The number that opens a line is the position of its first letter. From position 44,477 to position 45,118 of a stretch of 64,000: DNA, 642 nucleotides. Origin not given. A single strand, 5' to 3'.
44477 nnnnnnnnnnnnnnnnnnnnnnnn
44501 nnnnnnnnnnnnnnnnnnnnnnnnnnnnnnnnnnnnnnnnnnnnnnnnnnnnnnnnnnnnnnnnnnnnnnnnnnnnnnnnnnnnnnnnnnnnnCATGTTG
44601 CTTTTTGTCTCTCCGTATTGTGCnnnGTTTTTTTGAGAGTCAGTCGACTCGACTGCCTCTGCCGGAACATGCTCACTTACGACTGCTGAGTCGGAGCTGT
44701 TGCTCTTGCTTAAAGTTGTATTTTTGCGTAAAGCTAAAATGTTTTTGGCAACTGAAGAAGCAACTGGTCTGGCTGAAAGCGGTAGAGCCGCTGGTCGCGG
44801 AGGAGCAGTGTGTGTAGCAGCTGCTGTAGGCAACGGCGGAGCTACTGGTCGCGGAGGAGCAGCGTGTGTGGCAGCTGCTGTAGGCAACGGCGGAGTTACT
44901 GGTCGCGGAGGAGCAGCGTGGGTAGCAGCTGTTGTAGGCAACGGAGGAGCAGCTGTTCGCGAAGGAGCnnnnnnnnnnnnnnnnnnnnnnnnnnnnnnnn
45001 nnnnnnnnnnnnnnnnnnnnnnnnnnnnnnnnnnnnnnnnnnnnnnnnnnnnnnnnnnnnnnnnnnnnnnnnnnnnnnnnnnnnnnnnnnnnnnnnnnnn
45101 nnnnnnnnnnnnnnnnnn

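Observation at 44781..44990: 51-bp tandem repeats creating a (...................)x4 proline-rich tail on a DegT-like aminotransferase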

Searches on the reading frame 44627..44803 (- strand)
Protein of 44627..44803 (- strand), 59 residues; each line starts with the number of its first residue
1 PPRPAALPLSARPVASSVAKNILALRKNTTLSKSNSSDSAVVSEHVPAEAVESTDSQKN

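Call 13: search_protein_families(library=pfam, proteins=[window:44627-44803:-], max_evalue=10)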
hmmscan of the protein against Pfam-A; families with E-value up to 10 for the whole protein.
seq(59 aa): 0 families

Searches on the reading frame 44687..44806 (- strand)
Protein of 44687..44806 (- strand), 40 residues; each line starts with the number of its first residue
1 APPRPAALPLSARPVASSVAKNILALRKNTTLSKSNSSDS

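Call 36: find_homologous_proteins(query=A2, max_evalue=10)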
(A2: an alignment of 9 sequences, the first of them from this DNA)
Query A2 (9 sequences): 57 candidates shared short words with the query, none scored E <= 10.

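Call 47: search_protein_representatives(alignment_id=A2)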
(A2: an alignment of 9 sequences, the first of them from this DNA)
Query: 9 sequences, 40 profile positions. Proteins with E-value up to 0.001 (for the whole library): 2; up to 1e-10: 2; up to 1e-30: 0. The best 2 are listed.
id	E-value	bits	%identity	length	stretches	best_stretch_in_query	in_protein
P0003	2.0e-18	82.0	-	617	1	1-40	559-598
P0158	3.4e-18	81.3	-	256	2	1-40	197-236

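Call 49: search_solved_structures(query=A2, max_evalue=10, show_alignments=3)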
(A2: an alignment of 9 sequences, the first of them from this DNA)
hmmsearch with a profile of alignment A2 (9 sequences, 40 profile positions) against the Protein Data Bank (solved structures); distinct sequences matched with E-value up to 10: 1.
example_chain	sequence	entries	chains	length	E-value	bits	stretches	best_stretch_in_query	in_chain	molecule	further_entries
6ool_A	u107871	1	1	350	1.4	12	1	19-31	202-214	Netrin receptor UNC5B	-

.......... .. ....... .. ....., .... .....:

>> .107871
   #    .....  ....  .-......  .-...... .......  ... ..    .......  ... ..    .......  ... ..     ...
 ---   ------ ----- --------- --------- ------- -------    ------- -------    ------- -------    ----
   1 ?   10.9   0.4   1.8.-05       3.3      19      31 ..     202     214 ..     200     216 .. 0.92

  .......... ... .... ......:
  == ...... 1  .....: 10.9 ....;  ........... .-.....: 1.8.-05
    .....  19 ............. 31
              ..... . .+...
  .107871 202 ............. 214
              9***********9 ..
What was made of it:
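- On WH2 actin-binding motif (PF02205): A profile of the motif against all PDB sequences finds only a chance 12-bit hit (call 49).
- There is no match to any PDB chain, including WH2-actin complexes (call 49).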

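Call 62: find_related_loci(query=A2, collection=metagenome_contigs, flank=3000)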
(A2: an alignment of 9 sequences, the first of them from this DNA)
Query A2 (40 aa) in metagenome_contigs; peptide patterns used: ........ (x = any residue, [..] = any of these).
383 stretches matched a pattern; 5 encode a relative of the query (tblastn E <= 1e-3); 5 distinct loci.
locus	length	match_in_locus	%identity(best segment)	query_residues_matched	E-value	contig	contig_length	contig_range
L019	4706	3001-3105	80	1-40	6e-15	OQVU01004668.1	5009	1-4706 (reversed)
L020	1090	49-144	88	9-40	7e-14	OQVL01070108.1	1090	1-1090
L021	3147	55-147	87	10-40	3e-13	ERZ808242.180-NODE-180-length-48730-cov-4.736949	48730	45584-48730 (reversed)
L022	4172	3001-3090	87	10-39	1e-12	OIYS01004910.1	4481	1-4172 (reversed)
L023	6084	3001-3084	86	13-40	5e-12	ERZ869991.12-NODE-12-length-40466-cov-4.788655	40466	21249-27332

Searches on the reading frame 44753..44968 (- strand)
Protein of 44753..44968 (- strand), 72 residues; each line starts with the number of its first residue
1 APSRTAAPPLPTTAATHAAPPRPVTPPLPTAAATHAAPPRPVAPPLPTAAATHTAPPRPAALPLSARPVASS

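Call 61: find_homologous_proteins(query=window:44753-44968:-, max_evalue=10)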
Query seq(72 aa): 264 candidates shared short words with the query, none scored E <= 10.
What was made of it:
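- Tried and rejected: The motif alignment (call 36) and the repeat sequence (call 61) returned no scored hits.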
